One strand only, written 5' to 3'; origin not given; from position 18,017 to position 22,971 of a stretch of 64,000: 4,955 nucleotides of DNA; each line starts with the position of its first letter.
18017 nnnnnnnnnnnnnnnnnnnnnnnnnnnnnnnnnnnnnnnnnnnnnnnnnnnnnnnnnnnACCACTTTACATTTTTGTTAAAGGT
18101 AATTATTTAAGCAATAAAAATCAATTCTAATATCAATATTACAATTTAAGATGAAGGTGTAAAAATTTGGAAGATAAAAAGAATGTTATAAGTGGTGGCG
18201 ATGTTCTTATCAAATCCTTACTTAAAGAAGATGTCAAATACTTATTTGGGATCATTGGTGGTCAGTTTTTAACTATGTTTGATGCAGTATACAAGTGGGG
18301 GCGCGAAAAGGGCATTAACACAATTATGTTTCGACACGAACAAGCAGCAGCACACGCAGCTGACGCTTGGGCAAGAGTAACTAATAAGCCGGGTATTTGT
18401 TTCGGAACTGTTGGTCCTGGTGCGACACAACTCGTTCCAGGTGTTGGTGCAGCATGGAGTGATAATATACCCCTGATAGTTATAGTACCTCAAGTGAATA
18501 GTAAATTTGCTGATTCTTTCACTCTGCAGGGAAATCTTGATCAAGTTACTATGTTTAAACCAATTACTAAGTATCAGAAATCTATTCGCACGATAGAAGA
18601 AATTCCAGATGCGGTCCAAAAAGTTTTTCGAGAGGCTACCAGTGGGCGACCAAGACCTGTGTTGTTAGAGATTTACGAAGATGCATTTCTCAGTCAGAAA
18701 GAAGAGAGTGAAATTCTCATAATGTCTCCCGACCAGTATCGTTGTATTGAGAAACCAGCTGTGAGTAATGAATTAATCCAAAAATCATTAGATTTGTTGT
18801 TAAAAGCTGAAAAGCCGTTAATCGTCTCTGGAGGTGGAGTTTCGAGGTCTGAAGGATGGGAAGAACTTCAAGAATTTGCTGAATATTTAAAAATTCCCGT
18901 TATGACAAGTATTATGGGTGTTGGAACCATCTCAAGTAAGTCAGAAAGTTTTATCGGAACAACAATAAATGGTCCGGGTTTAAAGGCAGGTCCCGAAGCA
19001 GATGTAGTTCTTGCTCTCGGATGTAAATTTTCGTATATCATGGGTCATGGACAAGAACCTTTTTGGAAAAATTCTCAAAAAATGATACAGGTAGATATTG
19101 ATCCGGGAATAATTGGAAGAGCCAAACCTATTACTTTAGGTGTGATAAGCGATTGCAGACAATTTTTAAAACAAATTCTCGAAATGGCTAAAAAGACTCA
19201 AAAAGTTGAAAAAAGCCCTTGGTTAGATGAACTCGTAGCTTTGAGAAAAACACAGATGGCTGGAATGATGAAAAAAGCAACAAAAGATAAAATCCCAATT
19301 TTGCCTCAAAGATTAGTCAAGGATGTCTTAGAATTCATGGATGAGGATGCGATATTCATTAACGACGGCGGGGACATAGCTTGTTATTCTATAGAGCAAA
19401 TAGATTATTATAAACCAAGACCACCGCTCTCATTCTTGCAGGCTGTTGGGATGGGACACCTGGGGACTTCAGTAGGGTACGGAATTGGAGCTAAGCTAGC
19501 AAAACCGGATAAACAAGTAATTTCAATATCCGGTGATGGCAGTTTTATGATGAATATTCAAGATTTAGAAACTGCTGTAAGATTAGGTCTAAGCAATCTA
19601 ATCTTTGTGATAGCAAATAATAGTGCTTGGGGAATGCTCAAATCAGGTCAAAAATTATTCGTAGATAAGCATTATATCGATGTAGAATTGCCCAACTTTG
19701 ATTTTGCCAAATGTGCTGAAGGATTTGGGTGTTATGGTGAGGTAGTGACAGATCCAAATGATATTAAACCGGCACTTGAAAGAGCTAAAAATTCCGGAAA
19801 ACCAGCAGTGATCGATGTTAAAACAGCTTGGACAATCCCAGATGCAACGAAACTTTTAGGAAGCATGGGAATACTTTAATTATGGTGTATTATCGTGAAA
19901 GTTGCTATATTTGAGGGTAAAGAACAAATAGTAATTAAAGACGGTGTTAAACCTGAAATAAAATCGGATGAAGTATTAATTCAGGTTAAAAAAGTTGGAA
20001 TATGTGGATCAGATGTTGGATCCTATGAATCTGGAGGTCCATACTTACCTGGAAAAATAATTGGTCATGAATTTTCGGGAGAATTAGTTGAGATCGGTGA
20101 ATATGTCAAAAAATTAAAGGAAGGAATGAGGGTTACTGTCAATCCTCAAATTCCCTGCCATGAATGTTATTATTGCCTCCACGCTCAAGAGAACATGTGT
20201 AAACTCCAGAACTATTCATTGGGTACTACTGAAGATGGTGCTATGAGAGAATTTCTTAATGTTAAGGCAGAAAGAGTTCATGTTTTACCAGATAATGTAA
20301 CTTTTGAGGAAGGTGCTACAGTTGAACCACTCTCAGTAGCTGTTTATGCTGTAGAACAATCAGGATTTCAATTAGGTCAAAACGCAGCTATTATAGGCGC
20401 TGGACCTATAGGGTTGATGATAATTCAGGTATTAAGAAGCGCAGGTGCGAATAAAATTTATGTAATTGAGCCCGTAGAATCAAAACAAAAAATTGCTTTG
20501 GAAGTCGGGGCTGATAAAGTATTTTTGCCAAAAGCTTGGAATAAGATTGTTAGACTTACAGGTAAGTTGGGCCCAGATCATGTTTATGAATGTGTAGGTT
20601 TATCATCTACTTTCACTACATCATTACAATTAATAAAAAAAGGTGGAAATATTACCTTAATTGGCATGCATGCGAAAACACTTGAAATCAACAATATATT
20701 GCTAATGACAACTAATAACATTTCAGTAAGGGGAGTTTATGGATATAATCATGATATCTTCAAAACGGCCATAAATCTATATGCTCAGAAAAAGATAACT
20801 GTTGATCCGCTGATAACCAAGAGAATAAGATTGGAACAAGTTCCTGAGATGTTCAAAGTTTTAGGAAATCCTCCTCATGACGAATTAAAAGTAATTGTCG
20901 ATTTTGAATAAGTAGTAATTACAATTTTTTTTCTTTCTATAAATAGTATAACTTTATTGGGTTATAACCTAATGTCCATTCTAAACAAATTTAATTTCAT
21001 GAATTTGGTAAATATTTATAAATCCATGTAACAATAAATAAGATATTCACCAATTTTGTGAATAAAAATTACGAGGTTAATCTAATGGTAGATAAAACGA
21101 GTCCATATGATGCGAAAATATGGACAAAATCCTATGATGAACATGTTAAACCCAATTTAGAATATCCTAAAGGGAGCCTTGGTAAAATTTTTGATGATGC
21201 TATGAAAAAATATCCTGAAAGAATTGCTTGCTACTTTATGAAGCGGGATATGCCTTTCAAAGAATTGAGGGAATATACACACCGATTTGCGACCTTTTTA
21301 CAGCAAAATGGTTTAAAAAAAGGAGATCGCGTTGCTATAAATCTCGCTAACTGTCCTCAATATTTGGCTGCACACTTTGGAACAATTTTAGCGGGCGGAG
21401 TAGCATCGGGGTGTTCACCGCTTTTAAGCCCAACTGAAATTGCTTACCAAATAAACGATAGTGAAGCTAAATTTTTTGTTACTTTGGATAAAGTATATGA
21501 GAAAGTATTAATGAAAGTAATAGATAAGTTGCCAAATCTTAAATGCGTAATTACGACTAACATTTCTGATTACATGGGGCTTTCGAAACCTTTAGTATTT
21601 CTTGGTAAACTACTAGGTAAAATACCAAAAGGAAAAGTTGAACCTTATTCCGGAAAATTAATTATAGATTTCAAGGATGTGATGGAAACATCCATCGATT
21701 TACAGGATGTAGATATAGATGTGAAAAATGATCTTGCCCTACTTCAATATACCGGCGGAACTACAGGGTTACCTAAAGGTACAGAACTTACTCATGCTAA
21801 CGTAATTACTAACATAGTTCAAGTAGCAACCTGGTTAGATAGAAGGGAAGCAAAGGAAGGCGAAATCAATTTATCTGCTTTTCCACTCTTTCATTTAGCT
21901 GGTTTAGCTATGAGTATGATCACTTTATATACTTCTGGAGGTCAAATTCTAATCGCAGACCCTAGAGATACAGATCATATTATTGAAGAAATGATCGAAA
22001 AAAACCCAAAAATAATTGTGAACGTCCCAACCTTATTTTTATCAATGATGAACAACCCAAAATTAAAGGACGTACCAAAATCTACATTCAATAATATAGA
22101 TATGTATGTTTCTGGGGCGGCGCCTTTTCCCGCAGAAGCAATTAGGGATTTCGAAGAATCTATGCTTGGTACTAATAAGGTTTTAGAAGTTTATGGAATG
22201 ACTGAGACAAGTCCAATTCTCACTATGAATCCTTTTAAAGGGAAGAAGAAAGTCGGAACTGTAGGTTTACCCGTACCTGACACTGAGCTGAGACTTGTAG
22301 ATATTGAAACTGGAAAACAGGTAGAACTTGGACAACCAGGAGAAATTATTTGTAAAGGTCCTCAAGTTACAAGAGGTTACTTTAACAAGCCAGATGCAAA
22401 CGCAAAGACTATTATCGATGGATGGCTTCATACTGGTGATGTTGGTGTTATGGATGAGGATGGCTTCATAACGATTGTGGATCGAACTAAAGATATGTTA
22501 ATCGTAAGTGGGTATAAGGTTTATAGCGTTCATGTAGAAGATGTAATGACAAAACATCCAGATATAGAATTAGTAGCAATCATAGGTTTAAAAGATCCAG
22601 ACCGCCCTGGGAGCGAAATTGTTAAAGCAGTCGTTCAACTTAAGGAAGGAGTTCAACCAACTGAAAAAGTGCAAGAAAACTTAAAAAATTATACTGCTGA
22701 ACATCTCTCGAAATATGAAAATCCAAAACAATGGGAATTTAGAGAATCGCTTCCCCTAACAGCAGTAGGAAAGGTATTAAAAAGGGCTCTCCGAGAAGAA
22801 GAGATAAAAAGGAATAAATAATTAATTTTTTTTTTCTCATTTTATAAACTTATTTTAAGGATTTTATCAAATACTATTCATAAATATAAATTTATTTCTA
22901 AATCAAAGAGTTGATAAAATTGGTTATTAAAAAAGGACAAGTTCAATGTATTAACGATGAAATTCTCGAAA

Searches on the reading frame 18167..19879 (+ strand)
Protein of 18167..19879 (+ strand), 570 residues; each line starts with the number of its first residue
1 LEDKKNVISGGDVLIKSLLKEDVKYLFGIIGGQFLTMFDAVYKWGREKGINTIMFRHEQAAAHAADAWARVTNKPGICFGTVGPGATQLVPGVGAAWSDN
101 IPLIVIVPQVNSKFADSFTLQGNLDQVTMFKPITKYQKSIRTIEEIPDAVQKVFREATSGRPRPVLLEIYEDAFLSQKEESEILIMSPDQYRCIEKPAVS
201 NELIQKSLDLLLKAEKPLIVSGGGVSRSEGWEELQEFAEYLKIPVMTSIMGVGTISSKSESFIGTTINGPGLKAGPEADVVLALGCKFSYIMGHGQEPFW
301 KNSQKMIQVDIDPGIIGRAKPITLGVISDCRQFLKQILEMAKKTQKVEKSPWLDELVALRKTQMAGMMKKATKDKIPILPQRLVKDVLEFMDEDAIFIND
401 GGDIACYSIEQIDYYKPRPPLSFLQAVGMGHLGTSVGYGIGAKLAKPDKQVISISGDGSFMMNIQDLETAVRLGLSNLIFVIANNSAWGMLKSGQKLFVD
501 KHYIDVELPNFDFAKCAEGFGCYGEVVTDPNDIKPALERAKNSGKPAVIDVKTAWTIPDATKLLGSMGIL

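Call 46: search_protein_families(library=pfam, proteins=[window:18167-19879:+], max_evalue=0.00001)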
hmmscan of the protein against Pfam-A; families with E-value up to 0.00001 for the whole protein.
window:18167-19879:+ (570 aa): 3 families
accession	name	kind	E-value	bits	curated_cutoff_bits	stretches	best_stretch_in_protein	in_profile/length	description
PF02775.26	TPP_enzyme_C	-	2e-41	141.8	21.9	1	403-551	1-151/151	Thiamine pyrophosphate enzyme, C-terminal TPP binding domain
PF02776.23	TPP_enzyme_N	-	3.9e-33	114.2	26.8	1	9-129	2-119/119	Thiamine pyrophosphate enzyme, N-terminal TPP binding domain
PF00205.28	TPP_enzyme_M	-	6.3e-32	110.6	30.4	1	204-336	1-136/137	Thiamine pyrophosphate enzyme, central domain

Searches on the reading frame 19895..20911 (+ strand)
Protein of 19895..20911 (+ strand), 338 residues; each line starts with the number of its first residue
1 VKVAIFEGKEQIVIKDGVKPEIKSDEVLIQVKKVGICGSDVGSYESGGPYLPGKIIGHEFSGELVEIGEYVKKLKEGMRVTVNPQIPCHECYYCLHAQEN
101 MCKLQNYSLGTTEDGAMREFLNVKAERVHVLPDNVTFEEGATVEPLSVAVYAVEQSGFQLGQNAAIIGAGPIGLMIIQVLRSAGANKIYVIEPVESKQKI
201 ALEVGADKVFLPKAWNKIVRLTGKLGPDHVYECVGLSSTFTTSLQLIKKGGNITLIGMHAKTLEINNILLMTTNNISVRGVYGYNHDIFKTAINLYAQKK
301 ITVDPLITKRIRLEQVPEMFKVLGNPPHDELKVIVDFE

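Call 46: search_protein_families(library=pfam, proteins=[window:19895-20911:+], max_evalue=0.00001)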
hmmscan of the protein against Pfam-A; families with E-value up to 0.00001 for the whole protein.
window:19895-20911:+ (338 aa): 3 families
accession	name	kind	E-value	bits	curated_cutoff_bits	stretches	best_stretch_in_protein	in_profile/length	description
PF00107.32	ADH_zinc_N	-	3.6e-27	95.3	31.8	1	171-297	1-128/129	Zinc-binding dehydrogenase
PF08240.17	ADH_N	-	1.2e-24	87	23.5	1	24-133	2-104/104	Alcohol dehydrogenase GroES-like domain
PF16912.11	Glu_dehyd_C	-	3e-15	56.7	34.9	1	140-337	4-211/211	Glucose dehydrogenase C-terminus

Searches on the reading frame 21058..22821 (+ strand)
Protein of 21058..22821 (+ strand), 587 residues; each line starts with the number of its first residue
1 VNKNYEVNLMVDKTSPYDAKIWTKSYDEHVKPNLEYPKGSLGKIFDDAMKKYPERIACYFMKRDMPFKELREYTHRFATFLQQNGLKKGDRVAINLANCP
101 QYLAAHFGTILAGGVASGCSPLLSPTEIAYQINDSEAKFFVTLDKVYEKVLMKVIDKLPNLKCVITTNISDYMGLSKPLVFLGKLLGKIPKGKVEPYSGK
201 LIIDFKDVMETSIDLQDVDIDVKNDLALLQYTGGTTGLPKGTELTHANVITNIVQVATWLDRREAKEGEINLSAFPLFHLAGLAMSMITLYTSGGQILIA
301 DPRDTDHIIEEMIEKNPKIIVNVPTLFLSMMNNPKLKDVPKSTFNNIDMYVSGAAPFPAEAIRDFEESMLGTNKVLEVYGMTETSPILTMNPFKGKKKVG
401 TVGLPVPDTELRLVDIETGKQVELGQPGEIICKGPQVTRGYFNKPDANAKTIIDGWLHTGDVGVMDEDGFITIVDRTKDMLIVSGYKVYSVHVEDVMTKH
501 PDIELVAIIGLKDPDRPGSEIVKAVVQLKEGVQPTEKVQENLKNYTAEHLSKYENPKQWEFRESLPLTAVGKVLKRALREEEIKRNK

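Call 46: search_protein_families(library=pfam, proteins=[window:21058-22821:+], max_evalue=0.00001)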
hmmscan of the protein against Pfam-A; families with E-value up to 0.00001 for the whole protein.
window:21058-22821:+ (587 aa): 2 families
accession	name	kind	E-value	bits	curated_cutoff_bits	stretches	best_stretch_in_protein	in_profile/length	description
PF00501.34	AMP-binding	-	2.2e-85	287.2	29.9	1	45-442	1-384/384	AMP-binding enzyme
PF13193.12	AMP-binding_C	-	2.1e-12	48.2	24.5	1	493-572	2-76/76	AMP-binding enzyme C-terminal domain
